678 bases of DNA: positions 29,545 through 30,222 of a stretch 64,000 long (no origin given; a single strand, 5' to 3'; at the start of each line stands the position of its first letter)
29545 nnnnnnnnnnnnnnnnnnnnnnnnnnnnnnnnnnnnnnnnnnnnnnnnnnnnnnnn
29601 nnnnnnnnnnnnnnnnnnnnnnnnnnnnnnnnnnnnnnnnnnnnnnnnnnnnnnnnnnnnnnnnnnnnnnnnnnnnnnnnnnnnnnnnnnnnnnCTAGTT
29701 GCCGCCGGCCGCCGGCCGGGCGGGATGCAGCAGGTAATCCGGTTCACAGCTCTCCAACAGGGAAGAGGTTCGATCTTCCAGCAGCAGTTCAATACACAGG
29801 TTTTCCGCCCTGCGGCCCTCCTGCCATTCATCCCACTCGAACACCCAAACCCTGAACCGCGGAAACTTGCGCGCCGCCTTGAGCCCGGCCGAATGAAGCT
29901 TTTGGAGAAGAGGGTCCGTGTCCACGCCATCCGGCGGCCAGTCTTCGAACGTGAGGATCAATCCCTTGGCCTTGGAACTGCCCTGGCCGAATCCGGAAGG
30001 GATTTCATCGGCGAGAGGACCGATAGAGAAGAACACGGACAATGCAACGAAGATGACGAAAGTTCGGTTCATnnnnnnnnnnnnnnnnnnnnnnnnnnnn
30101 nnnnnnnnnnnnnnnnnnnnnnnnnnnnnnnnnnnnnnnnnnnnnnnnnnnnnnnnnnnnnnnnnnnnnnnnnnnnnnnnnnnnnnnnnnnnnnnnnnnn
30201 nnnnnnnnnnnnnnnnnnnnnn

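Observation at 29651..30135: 44-bp direct repeats bracketing a small secreted-protein gene and duplicating the DUF2201 C-terminal codons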

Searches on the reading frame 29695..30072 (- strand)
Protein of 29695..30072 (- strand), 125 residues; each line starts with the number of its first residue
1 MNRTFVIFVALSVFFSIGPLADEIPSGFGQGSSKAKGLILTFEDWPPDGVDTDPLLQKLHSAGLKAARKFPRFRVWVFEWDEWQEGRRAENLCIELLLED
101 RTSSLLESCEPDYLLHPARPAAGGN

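Call 6: search_protein_families(library=pfam, proteins=[window:29698-30072:-], max_evalue=0.01)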
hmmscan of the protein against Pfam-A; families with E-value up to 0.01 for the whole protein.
seq(125 aa): 0 families

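Call 9: find_encoding_contigs(protein=window:29695-30072:-, flank=10000, max_places=10)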
Protein window:29695-30072:- (125 aa): no gene with exactly this product is on record in the collection.
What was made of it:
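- Tried and rejected: Exact-protein look-up of the window's 125-aa protein: not on record (call 9).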

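Call 10: find_homologous_proteins(query=window:29698-30072:-, max_evalue=0.001)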
Query seq(125 aa) (125 aa): 53 proteins with E <= 0.001 among 59 candidates.
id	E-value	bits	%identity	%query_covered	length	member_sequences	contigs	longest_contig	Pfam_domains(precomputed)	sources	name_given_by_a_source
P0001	1.1e-72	260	92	100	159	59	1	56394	-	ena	-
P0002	8.1e-72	257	90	100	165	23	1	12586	-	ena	-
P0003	2.0e-71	256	92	100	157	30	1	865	-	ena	-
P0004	5.9e-71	254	90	100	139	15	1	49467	-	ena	-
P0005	7.8e-71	254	90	100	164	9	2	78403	-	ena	-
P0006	3.4e-70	252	88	100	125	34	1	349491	-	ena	-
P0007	3.6e-70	252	92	98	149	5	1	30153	-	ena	-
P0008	1.1e-69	250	89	100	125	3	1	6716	-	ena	-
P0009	1.9e-69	249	90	100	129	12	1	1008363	-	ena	-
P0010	2.1e-69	249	90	100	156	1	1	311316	-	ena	-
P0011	2.6e-69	249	88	100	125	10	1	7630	-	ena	-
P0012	2.6e-69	249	90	100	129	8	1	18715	-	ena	-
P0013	3.4e-69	249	89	100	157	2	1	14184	-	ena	-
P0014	1.4e-68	247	88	100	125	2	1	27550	-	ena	-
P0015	2.3e-68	246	88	100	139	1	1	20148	-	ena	-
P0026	7.9e-64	231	84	98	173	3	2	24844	-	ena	-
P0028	1.2e-62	227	83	99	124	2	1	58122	-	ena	-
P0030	3.2e-59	216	80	95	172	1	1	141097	-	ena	-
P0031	5.2e-59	216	80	99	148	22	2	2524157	-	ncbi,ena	-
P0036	2.3e-51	191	72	98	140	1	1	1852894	-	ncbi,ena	-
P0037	1.6e-46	175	67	98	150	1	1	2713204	-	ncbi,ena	-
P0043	2.3e-31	126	58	76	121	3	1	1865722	-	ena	-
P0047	1.8e-27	114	51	94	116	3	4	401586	-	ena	-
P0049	2.6e-26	110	69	70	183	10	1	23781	-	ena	-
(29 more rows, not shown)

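Call 11: find_encoding_contigs(protein=P0001, flank=6000, max_places=3)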
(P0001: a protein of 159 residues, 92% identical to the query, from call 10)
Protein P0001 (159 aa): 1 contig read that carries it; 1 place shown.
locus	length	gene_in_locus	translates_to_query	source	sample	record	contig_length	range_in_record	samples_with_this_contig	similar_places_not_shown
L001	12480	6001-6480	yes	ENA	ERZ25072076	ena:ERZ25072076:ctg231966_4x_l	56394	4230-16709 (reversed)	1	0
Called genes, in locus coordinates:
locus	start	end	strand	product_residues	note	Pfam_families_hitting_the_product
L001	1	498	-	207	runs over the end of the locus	-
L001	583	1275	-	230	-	PF00717:Peptidase_S24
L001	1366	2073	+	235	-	PF12728:HTH_17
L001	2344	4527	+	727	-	PF02534:T4SS-DNA_transf, PF10412:TrwB_AAD_bind, PF12696:TraG-D_C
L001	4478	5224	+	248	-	-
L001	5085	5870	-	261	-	-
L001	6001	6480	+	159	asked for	-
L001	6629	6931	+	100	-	-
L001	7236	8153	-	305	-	PF10686:YAcAr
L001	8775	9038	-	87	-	-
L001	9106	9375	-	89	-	-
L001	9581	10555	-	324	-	PF01048:PNP_UDP_1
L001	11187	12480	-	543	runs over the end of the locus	-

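Call 12: find_encoding_contigs(protein=P0036, flank=6000, max_places=3)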
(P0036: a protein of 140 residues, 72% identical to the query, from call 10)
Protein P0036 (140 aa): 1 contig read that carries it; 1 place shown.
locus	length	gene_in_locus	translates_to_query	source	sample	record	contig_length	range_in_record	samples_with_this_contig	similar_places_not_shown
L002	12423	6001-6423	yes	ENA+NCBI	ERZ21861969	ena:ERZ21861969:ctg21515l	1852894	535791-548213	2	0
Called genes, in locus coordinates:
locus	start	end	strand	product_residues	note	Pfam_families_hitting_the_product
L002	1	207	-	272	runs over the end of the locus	-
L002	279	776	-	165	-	-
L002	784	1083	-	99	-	PF01910:Thiamine_BP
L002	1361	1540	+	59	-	-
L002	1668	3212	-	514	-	PF00528:BPD_transp_1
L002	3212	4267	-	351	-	PF00005:ABC_tran, PF13304:AAA_21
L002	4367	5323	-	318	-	PF04069:OpuAC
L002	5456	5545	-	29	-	-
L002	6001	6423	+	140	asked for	-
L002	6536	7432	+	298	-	PF19420:DDAH_eukar, PF02274:ADI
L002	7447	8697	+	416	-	PF01546:Peptidase_M20, PF07687:M20_dimer (weak)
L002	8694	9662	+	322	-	PF00491:Arginase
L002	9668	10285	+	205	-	PF01583:APS_kinase, PF13671:AAA_33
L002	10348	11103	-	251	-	PF00899:ThiF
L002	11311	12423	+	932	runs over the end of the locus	PF00676:E1_dh, PF02779:Transket_pyr, PF16870:OxoGdeHyase_C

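Call 13: find_encoding_contigs(protein=P0047, flank=6000, max_places=4)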
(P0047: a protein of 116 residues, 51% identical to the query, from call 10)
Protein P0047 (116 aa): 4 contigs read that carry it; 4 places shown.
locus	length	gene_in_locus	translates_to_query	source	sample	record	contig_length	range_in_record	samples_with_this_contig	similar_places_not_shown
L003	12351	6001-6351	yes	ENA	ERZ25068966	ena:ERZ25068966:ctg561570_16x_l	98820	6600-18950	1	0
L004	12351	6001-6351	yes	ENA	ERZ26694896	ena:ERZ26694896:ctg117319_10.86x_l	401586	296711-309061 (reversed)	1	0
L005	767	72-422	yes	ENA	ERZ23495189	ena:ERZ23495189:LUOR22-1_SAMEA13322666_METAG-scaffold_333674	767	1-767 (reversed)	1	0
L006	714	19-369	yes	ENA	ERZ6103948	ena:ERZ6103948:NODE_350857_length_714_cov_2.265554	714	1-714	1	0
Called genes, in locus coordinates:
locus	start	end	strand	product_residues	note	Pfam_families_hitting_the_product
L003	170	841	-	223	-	PF01738:DLH, PF00561:Abhydrolase_1 (faint)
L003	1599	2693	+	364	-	PF02771:Acyl-CoA_dh_N, PF02770:Acyl-CoA_dh_M, PF00441:Acyl-CoA_dh_1 (weak)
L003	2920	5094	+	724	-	PF02629:CoA_binding, PF13380:CoA_binding_2, PF13607:Succ_CoA_lig, PF19045:Ligase_CoA_2 (weak), PF13549:ATP-grasp_5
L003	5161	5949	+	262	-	PF00378:ECH_1, PF16113:ECH_2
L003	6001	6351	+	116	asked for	-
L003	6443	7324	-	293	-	PF13714:PEP_mutase, PF00463:ICL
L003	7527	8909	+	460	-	PF14559:TPR_19 (faint), PF13428:TPR_14 (faint)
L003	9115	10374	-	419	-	PF00155:Aminotran_1_2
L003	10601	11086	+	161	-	-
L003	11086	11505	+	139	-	PF01850:PIN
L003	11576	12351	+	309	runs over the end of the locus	PF02558:ApbA, PF08546:ApbA_C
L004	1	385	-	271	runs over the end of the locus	-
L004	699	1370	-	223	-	PF01738:DLH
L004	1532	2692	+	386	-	PF02771:Acyl-CoA_dh_N, PF02770:Acyl-CoA_dh_M, PF00441:Acyl-CoA_dh_1 (weak)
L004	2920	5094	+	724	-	PF02629:CoA_binding, PF13380:CoA_binding_2, PF13607:Succ_CoA_lig, PF19045:Ligase_CoA_2 (weak), PF13549:ATP-grasp_5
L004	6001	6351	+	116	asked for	-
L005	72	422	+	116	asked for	-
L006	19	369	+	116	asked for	-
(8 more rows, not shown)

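Call 20: find_encoding_contigs(protein=P0031, flank=5000, max_places=3)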
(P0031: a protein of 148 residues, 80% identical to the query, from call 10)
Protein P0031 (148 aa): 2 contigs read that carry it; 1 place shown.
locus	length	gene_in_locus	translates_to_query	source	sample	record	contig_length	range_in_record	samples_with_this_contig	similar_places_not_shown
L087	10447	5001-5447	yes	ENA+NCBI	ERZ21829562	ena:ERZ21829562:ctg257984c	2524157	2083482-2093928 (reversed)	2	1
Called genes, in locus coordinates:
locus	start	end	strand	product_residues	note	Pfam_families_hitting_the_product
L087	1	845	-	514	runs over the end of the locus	PF00528:BPD_transp_1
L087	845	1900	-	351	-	PF00005:ABC_tran, PF13304:AAA_21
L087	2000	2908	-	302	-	PF04069:OpuAC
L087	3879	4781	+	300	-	PF00892:EamA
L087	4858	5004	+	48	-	-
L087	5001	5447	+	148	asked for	-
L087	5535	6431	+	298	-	PF19420:DDAH_eukar, PF02274:ADI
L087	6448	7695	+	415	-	PF01546:Peptidase_M20, PF07687:M20_dimer (weak)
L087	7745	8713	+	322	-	PF00491:Arginase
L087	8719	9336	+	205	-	PF01583:APS_kinase, PF13671:AAA_33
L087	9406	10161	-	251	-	PF00899:ThiF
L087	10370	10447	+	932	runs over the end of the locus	PF00676:E1_dh, PF02779:Transket_pyr, PF16870:OxoGdeHyase_C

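Call 21: find_encoding_contigs(protein=P0037, flank=5000, max_places=3)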
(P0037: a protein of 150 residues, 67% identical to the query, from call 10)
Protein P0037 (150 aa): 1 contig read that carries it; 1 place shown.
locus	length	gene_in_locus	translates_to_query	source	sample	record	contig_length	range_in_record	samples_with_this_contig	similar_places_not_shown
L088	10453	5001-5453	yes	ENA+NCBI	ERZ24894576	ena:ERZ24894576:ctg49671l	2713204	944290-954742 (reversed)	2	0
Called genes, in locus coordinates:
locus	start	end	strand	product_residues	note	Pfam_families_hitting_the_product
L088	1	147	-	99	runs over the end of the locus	PF01910:Thiamine_BP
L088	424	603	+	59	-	-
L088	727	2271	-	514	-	PF00528:BPD_transp_1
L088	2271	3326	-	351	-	PF00005:ABC_tran, PF13304:AAA_21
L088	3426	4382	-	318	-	PF04069:OpuAC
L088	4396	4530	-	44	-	-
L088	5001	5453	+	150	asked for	-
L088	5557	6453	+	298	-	PF19420:DDAH_eukar, PF02274:ADI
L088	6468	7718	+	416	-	PF01546:Peptidase_M20, PF07687:M20_dimer (faint)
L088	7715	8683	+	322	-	PF00491:Arginase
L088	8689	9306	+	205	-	PF01583:APS_kinase, PF13671:AAA_33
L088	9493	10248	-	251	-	PF00899:ThiF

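Call 22: find_encoding_contigs(protein=P0049, flank=5000, max_places=3)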
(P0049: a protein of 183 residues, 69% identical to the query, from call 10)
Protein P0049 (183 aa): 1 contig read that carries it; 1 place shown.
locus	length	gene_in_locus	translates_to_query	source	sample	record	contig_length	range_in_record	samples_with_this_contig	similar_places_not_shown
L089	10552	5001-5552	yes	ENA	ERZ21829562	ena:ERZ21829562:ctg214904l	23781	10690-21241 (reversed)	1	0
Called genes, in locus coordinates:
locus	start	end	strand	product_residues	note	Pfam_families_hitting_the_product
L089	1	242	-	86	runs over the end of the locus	-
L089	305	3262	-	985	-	PF04851:ResIII (weak), PF13872:AAA_34, PF13871:Helicase_C_4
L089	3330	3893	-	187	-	PF13872:AAA_34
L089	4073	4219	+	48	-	-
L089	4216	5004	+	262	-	-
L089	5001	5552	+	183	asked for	-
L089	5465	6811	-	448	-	PF13203:DUF2201_N, PF09967:DUF2201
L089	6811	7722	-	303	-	-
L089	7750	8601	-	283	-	-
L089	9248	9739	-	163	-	PF00565:SNase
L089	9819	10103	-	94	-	PF02586:SRAP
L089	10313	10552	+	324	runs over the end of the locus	PF12762:DDE_Tnp_IS1595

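Call 26: find_encoding_contigs(protein=P0026, flank=4000, max_places=3)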
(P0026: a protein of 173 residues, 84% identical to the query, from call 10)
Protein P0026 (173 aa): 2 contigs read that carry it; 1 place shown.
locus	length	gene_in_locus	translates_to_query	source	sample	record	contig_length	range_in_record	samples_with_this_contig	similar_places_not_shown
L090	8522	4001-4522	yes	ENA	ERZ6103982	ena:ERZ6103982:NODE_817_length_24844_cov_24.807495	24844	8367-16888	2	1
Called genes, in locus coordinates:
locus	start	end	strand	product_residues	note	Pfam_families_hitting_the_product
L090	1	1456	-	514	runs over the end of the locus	PF00528:BPD_transp_1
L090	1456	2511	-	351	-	PF00005:ABC_tran, PF13304:AAA_21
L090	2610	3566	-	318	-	PF04069:OpuAC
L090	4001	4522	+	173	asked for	-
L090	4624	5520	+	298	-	PF19420:DDAH_eukar, PF02274:ADI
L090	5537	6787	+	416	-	PF01546:Peptidase_M20, PF07687:M20_dimer (weak)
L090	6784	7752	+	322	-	PF00491:Arginase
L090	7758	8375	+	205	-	PF01583:APS_kinase, PF13671:AAA_33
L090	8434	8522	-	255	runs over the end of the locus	PF00899:ThiF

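Call 37: list_cluster_members(proteins=[P0031, P0036, P0037, P0047, P0043])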
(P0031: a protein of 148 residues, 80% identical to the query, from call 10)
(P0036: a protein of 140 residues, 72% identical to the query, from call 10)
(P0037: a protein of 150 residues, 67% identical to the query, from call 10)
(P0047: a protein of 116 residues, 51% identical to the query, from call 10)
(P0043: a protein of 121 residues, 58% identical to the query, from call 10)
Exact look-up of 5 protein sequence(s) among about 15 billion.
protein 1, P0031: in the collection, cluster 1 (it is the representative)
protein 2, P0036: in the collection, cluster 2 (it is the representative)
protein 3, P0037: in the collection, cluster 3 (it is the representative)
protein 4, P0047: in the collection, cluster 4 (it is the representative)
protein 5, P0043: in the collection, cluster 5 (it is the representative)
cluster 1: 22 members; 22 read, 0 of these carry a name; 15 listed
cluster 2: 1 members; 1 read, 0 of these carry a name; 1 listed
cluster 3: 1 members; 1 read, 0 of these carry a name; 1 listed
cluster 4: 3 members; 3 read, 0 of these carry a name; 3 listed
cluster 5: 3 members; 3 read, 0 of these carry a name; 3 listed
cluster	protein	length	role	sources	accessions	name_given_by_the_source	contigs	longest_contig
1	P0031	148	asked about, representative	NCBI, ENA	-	-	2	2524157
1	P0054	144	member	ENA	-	-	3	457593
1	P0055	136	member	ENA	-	-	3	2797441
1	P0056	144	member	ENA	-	-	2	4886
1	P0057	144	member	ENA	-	-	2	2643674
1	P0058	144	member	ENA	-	-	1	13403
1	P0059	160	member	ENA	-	-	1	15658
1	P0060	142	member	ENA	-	-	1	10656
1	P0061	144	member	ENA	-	-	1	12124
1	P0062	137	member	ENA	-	-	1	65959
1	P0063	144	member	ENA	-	-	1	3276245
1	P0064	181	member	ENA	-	-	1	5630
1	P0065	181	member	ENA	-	-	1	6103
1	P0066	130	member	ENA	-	-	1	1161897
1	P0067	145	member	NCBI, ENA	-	-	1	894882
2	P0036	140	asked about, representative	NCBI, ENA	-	-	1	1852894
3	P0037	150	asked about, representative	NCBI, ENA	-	-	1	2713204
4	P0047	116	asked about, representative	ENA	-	-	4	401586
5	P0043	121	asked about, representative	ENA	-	-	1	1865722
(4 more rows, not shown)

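Call 42: predict_structure(alignment_id=A2)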
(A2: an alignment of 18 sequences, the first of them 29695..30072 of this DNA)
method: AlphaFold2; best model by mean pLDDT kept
length: 125 residues; sequences in the alignment: 18
mean_pLDDT: 46.5   pTM: 0.35
mean pLDDT of the five models: 46.5, 44.6, 42.9, 41.2, 37.7
residues with pLDDT >= 90: 0; 70-90: 0; 50-70: 56; < 50: 69
segments of 3 or more residues with pLDDT < 50: 1-36, 47-49, 98-125
pLDDT, mean of each block of 10 residues (from residue 1): 38 34 36 47 49 62 61 56 58 55 37 31 33
secondary structure, 60 per line:
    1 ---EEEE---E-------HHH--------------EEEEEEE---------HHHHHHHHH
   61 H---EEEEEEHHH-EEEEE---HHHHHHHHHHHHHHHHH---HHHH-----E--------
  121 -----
elements in order: E4-7 E36-42 H52-61 E65-70 E75-79 H83-99 H103-106
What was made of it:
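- Tried and rejected: First AF2 run with 18 close homologues: pLDDT 46, unusable (call 42).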

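Call 43: search_protein_families(library=pfam, alignment_id=A2, max_evalue=10)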
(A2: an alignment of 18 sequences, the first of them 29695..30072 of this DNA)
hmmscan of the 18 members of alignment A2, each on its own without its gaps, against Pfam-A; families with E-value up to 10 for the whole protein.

A. member 1, window:29695-30072:- (125 aa): 1 family
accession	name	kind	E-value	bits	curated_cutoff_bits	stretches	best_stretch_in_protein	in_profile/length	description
PF15720.10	DUF4675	-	0.083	12.9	27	1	33-86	31-85/198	Domain of unknown function (DUF4675)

B. families by the number of members that match (of 18 scanned): 3 families
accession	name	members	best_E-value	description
PF15720.10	DUF4675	12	0.0027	Domain of unknown function (DUF4675)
PF13978.11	DUF4223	3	0.14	Protein of unknown function (DUF4223)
PF02468.20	PsbN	1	0.022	Photosystem II reaction centre N protein (psbN)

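Call 44: search_solved_structures(query=A2, max_evalue=10)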
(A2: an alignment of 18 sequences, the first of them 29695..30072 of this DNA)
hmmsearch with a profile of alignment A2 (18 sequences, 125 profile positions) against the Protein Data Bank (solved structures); distinct sequences matched with E-value up to 10: 0.
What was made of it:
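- On Subtilase prodomain / peptidase inhibitor I9-like (cargo protein): There is no PDB sequence hit (call 44).
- Tried and rejected: PDB sequence search: nothing (call 44).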

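Call 47: find_encoding_contigs(protein=P0030, flank=5000, max_places=2)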
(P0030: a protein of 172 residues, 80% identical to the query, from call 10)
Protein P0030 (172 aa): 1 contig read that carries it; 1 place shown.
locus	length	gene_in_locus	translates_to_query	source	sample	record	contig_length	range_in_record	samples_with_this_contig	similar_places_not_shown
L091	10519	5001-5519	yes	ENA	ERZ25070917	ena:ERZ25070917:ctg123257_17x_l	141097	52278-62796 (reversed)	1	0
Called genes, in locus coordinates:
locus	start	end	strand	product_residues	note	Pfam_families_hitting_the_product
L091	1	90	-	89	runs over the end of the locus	-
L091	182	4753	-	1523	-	PF13872:AAA_34, PF04851:ResIII (weak), PF13871:Helicase_C_4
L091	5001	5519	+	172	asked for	-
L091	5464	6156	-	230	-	PF02586:SRAP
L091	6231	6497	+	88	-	-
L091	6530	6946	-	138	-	PF20213:DUF6573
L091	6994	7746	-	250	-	PF04002:RadC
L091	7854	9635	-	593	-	-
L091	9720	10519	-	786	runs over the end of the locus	PF02195:ParB_N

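Call 48: find_encoding_contigs(protein=P0028, flank=5000, max_places=2)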
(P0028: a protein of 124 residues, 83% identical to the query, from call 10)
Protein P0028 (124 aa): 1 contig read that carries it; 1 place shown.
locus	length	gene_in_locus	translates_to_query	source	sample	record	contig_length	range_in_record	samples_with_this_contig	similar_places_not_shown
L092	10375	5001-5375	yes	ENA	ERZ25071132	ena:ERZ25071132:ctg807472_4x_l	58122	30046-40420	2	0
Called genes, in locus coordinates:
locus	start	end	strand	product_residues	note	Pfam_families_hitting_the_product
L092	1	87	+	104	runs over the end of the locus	PF03050:DDE_Tnp_IS66, PF13817:DDE_Tnp_IS66_C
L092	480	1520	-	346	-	PF01548:DEDD_Tnp_IS110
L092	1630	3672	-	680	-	PF00884:Sulfatase, PF16347:SGSH_C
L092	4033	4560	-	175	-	-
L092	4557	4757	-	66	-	-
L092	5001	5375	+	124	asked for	-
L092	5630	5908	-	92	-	-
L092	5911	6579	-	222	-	PF01609:DDE_Tnp_1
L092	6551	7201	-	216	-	PF14236:DruA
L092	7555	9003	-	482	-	PF01609:DDE_Tnp_1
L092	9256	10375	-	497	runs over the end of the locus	-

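Call 52: search_protein_representatives(alignment_id=A2)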
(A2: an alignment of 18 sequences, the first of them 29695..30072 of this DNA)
Query: 18 sequences, 125 profile positions. Proteins with E-value up to 0.001 (for the whole library): 184; up to 1e-10: 92; up to 1e-30: 9. The best 150 are listed.
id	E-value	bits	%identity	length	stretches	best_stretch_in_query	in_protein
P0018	1.0e-64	231.8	-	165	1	1-123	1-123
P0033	7.0e-52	190.4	-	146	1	1-103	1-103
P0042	1.3e-51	189.5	-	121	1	3-118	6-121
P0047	2.7e-48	178.8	-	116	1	1-118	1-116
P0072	4.9e-38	145.6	-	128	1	1-119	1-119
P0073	7.4e-35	135.4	-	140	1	8-121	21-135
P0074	1.5e-34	134.4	-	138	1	10-122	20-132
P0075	4.5e-33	129.6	-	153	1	5-118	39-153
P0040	3.9e-32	126.6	-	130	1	1-79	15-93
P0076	6.9e-30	119.3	-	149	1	52-120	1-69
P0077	6.4e-28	112.9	-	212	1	28-122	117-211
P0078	1.4e-26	108.7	-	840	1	26-120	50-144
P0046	4.1e-25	103.9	-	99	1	1-69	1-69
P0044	1.3e-24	102.3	-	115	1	1-64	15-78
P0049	1.9e-24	101.7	-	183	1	1-73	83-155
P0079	3.1e-24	101.1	-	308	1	24-120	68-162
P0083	1.4e-21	92.5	-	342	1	27-118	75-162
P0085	5.0e-21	90.7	-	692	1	8-122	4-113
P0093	4.5e-19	84.4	-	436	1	26-121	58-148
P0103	5.9e-18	80.8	-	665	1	27-123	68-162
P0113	1.0e-15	73.6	-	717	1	19-118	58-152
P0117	6.8e-15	70.9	-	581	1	20-118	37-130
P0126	5.2e-14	68.0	-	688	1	23-123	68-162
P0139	3.0e-12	62.3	-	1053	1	16-118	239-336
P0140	3.7e-12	62.0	-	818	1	24-119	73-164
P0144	1.4e-11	60.1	-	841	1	32-123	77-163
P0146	1.9e-11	59.7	-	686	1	24-118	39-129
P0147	2.2e-11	59.5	-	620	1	27-115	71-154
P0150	3.6e-11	58.8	-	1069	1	26-120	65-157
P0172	1.4e-09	53.7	-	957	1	25-123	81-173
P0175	2.8e-09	52.7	-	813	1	30-123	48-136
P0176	3.0e-09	52.6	-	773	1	26-117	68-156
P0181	7.2e-09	51.4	-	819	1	10-118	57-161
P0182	8.3e-09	51.2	-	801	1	26-122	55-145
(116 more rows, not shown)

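Call 53: search_protein_families(library=pfam, proteins=[P0078, P0085, P0103, P0113, P0117, P0126, P0140, P0079, P0083, P0093], max_evalue=0.001)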
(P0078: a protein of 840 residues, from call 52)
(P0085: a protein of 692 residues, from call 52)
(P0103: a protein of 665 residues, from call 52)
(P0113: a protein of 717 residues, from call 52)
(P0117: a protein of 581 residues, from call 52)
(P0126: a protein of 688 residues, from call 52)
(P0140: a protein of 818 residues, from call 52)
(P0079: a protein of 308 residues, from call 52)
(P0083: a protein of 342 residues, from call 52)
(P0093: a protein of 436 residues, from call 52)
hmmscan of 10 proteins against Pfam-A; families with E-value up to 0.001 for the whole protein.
P0078 (840 aa): 1 family
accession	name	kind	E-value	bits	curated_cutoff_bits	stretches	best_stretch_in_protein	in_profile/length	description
PF00082.27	Peptidase_S8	-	3.6e-14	53.2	21.8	1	447-572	141-273/288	Subtilase family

P0085 (692 aa): 0 families

P0103 (665 aa): 0 families

P0113 (717 aa): 0 families

P0117 (581 aa): 0 families

P0126 (688 aa): 0 families

P0140 (818 aa): 1 family
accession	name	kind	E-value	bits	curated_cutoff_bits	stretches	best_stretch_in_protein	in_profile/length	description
PF00082.27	Peptidase_S8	-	6.2e-11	42.6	21.8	1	382-498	145-274/288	Subtilase family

P0079 (308 aa): 0 families

P0083 (342 aa): 0 families

P0093 (436 aa): 0 families
